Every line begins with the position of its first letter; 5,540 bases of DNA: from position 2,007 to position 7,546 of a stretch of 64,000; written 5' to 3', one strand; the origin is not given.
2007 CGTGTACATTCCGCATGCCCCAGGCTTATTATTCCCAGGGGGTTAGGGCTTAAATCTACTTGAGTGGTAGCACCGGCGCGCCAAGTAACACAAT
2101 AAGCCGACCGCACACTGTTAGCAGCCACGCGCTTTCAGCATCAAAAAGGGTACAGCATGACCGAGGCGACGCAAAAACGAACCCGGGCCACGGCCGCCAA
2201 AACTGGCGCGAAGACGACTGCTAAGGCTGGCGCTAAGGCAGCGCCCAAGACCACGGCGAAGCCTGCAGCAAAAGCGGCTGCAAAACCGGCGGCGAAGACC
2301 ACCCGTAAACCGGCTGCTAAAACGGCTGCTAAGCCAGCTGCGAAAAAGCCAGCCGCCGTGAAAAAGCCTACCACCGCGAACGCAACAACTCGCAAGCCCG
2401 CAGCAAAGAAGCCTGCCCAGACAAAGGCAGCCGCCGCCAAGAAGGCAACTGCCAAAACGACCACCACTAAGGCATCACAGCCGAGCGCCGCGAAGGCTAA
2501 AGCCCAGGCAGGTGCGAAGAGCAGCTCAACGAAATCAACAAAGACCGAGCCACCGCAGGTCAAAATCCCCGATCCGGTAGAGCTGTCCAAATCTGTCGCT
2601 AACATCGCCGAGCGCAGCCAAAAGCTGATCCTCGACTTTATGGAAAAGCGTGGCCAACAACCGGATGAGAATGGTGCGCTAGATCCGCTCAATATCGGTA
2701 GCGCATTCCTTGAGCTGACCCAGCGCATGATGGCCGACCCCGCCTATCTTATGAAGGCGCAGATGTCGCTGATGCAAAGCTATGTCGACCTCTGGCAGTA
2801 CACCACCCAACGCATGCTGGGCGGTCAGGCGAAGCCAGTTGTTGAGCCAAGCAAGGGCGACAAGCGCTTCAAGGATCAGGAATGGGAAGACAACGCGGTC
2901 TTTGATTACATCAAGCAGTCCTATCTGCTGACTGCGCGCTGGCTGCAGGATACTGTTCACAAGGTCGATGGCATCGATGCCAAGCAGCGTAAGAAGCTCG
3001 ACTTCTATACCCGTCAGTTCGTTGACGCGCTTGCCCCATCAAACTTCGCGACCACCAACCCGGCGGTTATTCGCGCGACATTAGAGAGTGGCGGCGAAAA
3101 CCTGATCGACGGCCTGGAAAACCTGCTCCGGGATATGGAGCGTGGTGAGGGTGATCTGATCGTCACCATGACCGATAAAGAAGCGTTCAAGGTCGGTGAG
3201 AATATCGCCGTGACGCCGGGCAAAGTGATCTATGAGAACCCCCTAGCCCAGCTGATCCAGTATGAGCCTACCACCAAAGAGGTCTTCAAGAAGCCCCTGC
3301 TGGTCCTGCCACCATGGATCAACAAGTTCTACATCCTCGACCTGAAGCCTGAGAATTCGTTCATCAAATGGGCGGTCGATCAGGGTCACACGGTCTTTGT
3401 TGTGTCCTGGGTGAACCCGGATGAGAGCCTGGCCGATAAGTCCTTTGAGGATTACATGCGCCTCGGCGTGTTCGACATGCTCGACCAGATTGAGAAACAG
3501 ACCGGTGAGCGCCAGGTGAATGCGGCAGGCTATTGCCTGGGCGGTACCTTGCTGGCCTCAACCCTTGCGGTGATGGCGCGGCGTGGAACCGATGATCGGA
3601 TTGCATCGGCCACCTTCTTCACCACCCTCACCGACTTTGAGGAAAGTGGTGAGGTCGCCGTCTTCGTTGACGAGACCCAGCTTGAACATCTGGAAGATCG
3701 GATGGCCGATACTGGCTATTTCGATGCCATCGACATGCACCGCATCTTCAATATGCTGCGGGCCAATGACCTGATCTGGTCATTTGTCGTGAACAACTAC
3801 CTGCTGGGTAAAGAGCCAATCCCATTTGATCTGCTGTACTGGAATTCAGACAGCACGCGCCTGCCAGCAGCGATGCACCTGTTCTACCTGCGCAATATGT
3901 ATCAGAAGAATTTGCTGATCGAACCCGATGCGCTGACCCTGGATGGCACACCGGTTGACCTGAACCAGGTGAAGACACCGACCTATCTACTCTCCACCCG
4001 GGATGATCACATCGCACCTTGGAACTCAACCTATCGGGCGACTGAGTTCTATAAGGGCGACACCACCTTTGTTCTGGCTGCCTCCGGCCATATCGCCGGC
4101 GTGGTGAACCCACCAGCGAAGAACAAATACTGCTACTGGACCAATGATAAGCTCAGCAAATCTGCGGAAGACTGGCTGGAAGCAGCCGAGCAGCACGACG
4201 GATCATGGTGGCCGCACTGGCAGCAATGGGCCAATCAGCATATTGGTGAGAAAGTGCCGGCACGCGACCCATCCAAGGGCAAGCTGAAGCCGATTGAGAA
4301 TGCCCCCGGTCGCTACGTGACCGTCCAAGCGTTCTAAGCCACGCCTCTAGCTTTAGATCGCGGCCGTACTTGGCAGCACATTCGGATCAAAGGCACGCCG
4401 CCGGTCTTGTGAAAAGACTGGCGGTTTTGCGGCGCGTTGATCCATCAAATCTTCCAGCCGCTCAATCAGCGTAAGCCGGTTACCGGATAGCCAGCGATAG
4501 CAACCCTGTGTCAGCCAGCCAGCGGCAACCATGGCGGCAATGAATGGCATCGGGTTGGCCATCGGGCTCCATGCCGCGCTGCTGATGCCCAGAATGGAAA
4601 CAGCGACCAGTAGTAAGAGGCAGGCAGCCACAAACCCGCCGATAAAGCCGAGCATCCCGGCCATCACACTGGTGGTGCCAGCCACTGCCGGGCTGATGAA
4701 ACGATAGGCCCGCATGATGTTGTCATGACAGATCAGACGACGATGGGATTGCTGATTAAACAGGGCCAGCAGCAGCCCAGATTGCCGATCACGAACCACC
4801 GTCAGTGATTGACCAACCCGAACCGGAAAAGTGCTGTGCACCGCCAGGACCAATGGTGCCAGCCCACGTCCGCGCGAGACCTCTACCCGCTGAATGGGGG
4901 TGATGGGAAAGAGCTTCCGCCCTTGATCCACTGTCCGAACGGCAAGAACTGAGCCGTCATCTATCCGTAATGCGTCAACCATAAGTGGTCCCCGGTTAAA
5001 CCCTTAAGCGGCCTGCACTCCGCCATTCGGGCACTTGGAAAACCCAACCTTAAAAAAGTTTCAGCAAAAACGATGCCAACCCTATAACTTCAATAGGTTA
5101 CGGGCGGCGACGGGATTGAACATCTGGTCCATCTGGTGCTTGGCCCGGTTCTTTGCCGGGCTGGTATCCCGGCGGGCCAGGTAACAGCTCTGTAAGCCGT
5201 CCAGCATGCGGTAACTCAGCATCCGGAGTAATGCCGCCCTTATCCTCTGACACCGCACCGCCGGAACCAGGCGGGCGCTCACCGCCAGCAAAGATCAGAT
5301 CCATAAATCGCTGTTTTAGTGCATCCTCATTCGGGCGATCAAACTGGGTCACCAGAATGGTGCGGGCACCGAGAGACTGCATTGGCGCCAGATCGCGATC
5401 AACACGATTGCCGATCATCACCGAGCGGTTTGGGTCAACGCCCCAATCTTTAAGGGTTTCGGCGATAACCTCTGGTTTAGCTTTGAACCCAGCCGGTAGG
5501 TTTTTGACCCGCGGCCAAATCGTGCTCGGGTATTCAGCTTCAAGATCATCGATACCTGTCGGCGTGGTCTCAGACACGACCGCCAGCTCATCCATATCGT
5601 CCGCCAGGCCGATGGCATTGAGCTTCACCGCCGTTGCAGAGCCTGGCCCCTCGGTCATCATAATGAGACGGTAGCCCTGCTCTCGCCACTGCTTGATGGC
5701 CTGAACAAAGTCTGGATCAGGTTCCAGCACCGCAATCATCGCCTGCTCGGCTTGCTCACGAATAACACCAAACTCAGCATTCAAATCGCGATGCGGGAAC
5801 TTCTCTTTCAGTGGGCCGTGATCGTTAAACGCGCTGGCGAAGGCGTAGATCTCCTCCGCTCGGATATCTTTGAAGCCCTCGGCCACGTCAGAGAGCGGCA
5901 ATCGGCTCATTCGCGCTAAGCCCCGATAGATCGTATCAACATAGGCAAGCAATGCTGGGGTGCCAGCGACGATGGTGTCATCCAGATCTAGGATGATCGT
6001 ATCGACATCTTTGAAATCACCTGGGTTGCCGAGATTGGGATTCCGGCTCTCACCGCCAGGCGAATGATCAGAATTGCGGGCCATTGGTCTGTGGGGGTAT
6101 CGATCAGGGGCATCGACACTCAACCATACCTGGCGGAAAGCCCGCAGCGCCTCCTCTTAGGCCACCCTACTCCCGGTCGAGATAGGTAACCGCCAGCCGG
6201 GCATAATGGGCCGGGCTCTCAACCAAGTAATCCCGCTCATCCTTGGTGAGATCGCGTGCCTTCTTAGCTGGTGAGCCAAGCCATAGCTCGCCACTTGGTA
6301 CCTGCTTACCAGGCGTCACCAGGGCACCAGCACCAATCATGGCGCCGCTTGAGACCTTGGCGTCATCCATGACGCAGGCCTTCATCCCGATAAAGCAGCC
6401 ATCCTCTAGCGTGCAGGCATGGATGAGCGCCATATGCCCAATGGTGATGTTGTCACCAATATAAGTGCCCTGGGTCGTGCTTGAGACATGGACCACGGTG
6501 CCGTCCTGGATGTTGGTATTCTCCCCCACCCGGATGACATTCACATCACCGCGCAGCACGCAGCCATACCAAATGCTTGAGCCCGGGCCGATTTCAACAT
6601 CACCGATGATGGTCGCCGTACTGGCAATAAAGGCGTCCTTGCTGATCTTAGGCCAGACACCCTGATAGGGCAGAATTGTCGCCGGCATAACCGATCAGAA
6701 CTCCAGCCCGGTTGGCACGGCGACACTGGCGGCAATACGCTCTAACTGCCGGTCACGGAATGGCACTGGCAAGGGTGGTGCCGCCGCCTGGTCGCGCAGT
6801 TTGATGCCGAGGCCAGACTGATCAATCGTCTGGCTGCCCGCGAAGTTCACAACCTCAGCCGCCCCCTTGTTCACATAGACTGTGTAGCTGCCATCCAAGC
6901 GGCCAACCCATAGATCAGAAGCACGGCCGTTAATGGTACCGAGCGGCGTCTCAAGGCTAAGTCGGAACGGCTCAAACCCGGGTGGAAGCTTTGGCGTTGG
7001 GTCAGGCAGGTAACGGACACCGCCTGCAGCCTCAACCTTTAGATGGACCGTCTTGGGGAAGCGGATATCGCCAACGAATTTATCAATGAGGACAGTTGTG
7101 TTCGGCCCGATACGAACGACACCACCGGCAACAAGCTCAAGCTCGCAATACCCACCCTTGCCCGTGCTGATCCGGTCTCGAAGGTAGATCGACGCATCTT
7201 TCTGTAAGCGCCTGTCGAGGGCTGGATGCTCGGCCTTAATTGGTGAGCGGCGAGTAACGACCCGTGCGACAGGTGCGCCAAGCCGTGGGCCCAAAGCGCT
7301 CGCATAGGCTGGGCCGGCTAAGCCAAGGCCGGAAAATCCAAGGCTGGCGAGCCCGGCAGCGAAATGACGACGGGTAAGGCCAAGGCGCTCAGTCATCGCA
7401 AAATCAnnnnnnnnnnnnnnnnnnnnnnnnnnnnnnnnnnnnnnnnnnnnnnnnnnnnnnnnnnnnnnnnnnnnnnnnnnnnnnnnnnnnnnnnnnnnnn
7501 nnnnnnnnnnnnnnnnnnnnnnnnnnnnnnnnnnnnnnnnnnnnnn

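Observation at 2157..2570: PHA synthase fused to a histone-H1-like Lys/Ala/Pro repeat tail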

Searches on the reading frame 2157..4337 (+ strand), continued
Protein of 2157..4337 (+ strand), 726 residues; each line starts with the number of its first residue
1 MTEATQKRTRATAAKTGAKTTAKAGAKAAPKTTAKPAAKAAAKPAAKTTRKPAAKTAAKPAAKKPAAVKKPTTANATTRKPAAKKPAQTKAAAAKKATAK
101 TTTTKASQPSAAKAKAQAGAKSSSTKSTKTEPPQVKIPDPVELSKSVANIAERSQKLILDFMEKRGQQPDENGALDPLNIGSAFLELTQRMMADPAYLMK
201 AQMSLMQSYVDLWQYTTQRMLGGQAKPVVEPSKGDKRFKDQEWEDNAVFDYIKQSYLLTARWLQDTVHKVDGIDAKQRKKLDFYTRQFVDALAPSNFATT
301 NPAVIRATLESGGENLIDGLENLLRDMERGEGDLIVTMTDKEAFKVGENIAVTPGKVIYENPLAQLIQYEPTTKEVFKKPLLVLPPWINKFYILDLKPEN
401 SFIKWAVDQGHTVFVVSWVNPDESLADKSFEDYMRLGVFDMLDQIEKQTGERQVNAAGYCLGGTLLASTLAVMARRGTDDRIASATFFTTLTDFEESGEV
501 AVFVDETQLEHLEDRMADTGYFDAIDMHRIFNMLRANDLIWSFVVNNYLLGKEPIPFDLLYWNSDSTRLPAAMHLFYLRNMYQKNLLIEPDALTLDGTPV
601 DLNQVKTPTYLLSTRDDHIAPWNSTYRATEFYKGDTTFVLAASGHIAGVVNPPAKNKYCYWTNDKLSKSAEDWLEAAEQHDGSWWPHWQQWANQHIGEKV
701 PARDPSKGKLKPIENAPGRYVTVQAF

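Call 54: search_protein_families(library=pfam, proteins=[P0125, P0127, P0132, P0121, P0126, P0147, P0171, P0209, P0164, P0228], max_evalue=0.01)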
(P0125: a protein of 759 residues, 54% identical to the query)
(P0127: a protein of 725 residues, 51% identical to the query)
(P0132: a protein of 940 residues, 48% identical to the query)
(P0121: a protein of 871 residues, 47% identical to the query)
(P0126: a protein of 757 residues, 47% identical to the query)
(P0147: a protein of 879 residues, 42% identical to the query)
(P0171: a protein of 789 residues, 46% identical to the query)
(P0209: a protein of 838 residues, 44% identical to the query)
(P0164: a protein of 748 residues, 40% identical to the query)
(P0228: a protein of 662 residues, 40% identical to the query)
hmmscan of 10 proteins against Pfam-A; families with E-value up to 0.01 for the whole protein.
P0125 (759 aa): 5 families
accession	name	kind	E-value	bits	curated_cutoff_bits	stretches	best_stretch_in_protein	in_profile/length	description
PF07167.19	PhaC_N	-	2.4e-68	229.6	23.7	1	101-272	2-173/173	Poly-beta-hydroxybutyrate polymerase (PhaC) N-terminus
PF07879.16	PHB_acc_N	-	6e-24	84.3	25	1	612-670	1-59/61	PHB/PHA accumulation regulator DNA-binding domain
PF00561.26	Abhydrolase_1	-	1.5e-20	74.3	25.8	1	269-517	20-245/245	alpha/beta hydrolase fold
PF05233.18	PHB_acc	-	0.0013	19.1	27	1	676-708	1-33/40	PHB accumulation regulatory domain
PF11339.14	DUF3141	-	0.0039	16.3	29.7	1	384-488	209-315/582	Protein of unknown function (DUF3141)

P0127 (725 aa): 6 families
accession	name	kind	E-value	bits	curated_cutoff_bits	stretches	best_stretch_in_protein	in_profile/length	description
PF07167.19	PhaC_N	-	6e-78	260.9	23.7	1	104-275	2-173/173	Poly-beta-hydroxybutyrate polymerase (PhaC) N-terminus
PF00561.26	Abhydrolase_1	-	1.6e-12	48.1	25.8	1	275-519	23-244/245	alpha/beta hydrolase fold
PF14520.12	HHH_5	-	0.00084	20.2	27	1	661-698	2-39/57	Helix-hairpin-helix domain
PF11731.14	Cdd1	-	0.0036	17.9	25.5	1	660-704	5-49/86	Pathogenicity locus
PF14229.12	DUF4332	-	0.0058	17.2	23.2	0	661-709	53-101/122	Domain of unknown function (DUF4332)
PF11339.14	DUF3141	-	0.0083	15.2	29.7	0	422-491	246-315/582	Protein of unknown function (DUF3141)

P0132 (940 aa): 2 families
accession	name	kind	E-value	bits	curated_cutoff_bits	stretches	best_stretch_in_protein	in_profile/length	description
PF07167.19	PhaC_N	-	9.2e-68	227.7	23.7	1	120-291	2-173/173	Poly-beta-hydroxybutyrate polymerase (PhaC) N-terminus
PF00561.26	Abhydrolase_1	-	3.3e-18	66.7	25.8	1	287-538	19-245/245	alpha/beta hydrolase fold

P0121 (871 aa): 6 families
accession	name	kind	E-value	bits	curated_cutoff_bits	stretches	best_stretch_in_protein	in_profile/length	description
PF07167.19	PhaC_N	-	2.7e-122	405.3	23.7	2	117-288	2-173/173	Poly-beta-hydroxybutyrate polymerase (PhaC) N-terminus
PF00561.26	Abhydrolase_1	-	8.3e-20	71.9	25.8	2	564-797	32-243/245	alpha/beta hydrolase fold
PF11339.14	DUF3141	-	9.4e-06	24.9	29.7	1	668-771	210-316/582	Protein of unknown function (DUF3141)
PF01738.24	DLH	-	0.00048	20.2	21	0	330-352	93-115/217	Dienelactone hydrolase family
PF06057.17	VirJ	-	0.00078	19.8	22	0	331-384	64-117/191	Bacterial virulence protein (VirJ)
PF18806.7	Importin_rep_3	-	0.0067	16.9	26.9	0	161-203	10-45/75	Importin 13 repeat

P0126 (757 aa): 2 families
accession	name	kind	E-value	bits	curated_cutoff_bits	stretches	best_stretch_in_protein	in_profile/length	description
PF07167.19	PhaC_N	-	4.3e-68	228.8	23.7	1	271-441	2-173/173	Poly-beta-hydroxybutyrate polymerase (PhaC) N-terminus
PF00561.26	Abhydrolase_1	-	2.9e-15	57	25.8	1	443-685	25-244/245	alpha/beta hydrolase fold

P0147 (879 aa): 2 families
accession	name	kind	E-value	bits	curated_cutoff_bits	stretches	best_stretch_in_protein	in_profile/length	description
PF07167.19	PhaC_N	-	1e-72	243.9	23.7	1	381-553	1-173/173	Poly-beta-hydroxybutyrate polymerase (PhaC) N-terminus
PF00561.26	Abhydrolase_1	-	2.8e-13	50.5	25.8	1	549-793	19-240/245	alpha/beta hydrolase fold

P0171 (789 aa): 2 families
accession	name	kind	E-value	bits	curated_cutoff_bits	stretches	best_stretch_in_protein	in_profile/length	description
PF07167.19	PhaC_N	-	2.6e-67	226.3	23.7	1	304-475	2-173/173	Poly-beta-hydroxybutyrate polymerase (PhaC) N-terminus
PF00561.26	Abhydrolase_1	-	3.2e-13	50.4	25.8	1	477-719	25-245/245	alpha/beta hydrolase fold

P0209 (838 aa): 2 families
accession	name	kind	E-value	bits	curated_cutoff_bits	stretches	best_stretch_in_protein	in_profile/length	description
PF07167.19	PhaC_N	-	2.6e-58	197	23.7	1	345-520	2-173/173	Poly-beta-hydroxybutyrate polymerase (PhaC) N-terminus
PF00561.26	Abhydrolase_1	-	1.3e-10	41.8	25.8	1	545-763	48-242/245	alpha/beta hydrolase fold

P0164 (748 aa): 2 families
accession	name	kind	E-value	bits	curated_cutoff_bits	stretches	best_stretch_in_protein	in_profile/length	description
PF07167.19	PhaC_N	-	2.8e-58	196.9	23.7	1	261-429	1-173/173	Poly-beta-hydroxybutyrate polymerase (PhaC) N-terminus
PF00561.26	Abhydrolase_1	-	6.8e-12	46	25.8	1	433-670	27-242/245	alpha/beta hydrolase fold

P0228 (662 aa): 2 families
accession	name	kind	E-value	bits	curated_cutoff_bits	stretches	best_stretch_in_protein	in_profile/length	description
PF07167.19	PhaC_N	-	6e-64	215.3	23.7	1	172-343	2-173/173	Poly-beta-hydroxybutyrate polymerase (PhaC) N-terminus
PF00561.26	Abhydrolase_1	-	1.3e-07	32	25.8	1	331-583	13-240/245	alpha/beta hydrolase fold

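Call 55: list_cluster_members(proteins=[P0125, P0127, P0132])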
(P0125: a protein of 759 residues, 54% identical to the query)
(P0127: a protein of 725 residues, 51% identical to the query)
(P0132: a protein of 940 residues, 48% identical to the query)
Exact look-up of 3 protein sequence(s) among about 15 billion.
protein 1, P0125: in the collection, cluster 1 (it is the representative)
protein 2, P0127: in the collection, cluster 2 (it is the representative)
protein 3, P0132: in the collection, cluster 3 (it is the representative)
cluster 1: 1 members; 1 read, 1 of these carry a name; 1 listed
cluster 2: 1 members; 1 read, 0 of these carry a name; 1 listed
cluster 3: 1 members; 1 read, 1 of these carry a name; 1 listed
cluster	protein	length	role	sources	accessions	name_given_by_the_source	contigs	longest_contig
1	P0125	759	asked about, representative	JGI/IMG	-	polyhydroxyalkanoate synthase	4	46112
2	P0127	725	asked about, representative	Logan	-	-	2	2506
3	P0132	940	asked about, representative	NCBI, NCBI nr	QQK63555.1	class I poly(R)-hydroxyalkanoic acid synthase [Cobetia sp. cqz5-12]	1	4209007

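Call 58: find_related_loci(query=A2, collection=metagenome_contigs, flank=3000)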
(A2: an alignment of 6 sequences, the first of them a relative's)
Query A2 (726 aa) in metagenome_contigs; peptide patterns used: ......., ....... (x = any residue, [..] = any of these).
600 stretches matched a pattern (row limit reached: there are more); 591 encode a relative of the query (tblastn E <= 1e-3); the best 80 are kept; 80 distinct loci.
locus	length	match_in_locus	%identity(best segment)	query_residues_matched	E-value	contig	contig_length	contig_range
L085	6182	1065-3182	57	12-725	0e+0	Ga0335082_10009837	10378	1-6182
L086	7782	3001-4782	65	129-721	0e+0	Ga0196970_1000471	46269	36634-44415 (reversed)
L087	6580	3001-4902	61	76-725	0e+0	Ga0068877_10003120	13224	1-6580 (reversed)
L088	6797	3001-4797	62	133-725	0e+0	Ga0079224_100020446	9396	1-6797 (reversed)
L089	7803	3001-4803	63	126-726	0e+0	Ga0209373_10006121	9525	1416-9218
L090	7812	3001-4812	60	120-726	0e+0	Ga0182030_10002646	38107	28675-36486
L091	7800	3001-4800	63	128-725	0e+0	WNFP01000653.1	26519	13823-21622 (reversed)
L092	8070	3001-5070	57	52-724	0e+0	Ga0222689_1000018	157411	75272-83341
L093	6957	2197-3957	63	137-725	0e+0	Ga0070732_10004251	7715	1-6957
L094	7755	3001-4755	63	135-721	0e+0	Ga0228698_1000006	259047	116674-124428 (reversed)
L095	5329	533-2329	62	129-725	0e+0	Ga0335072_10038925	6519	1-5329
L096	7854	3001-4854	60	105-725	0e+0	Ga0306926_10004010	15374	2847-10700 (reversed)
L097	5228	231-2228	58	59-725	0e+0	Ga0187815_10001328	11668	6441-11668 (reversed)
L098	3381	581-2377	63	129-725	0e+0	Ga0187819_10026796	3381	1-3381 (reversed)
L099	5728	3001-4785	61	136-724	0e+0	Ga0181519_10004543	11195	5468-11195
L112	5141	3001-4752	63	139-725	0e+0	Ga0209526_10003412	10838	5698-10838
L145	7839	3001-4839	55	104-725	0e+0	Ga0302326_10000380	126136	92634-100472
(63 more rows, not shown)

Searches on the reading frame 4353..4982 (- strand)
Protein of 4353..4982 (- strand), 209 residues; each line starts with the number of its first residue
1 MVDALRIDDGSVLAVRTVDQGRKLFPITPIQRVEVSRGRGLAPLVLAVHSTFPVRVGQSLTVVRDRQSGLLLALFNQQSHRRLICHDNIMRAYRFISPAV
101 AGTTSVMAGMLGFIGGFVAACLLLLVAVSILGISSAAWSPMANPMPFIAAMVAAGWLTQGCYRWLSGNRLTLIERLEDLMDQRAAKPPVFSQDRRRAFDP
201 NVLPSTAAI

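Call 24: search_protein_families(library=pfam, proteins=[window:4353-4982:-], max_evalue=0.01)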
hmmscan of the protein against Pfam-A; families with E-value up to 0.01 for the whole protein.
window:4353-4982:- (209 aa): 1 family
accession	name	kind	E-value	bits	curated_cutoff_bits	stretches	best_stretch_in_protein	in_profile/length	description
PF22571.1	LiaI-LiaF-TM_PspC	-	0.0046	17.1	27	1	94-156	21-81/142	PspC transmembrane region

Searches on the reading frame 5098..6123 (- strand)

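Call 24: search_protein_families(library=pfam, proteins=[window:5098-6123:-], max_evalue=0.01)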
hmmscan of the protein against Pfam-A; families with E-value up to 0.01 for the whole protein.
window:5098-6123:- (341 aa): 4 families
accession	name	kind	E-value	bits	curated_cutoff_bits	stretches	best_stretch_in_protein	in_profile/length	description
PF00702.32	Hydrolase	-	2.1e-14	54.8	26.4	1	40-252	1-191/191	haloacid dehalogenase-like hydrolase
PF12710.13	HAD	-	8.8e-07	30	27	1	43-240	1-181/189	haloacid dehalogenase-like hydrolase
PF13419.12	HAD_2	-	1.8e-06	28.7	23.8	1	43-182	1-127/178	Haloacid dehalogenase-like hydrolase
PF13242.12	Hydrolase_like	-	5.1e-06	26.7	22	1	214-260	4-50/75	HAD-hyrolase-like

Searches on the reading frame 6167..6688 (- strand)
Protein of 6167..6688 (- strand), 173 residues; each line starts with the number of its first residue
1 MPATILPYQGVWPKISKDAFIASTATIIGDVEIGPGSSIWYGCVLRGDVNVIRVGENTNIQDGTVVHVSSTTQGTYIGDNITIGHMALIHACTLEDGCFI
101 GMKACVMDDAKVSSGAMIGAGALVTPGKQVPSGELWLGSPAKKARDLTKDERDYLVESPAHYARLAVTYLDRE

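Call 24: search_protein_families(library=pfam, proteins=[window:6167-6688:-], max_evalue=0.01)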
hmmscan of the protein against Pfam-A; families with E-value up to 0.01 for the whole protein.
window:6167-6688:- (173 aa): 3 families
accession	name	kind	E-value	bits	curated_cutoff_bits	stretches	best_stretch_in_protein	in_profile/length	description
PF00132.30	Hexapep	-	2.4e-17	62.2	27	2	14-47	3-36/36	Bacterial transferase hexapeptide (six repeats)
PF25084.1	LbH_EIF2B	-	1.4e-10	41.6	54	1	53-130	23-99/105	EIF2B subunit epsilon LbH domain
PF14602.12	Hexapep_2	-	0.0045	17.1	27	0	94-125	4-33/34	Hexapeptide repeat of succinyl-transferase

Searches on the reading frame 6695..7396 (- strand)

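Call 24: search_protein_families(library=pfam, proteins=[window:6695-7396:-], max_evalue=0.01)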
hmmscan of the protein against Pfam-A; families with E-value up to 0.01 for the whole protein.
window:6695-7396:- (233 aa): 1 family
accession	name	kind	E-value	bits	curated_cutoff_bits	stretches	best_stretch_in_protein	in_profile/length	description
PF04773.18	FecR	-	0.00037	21.3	24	1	74-180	1-96/97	FecR protein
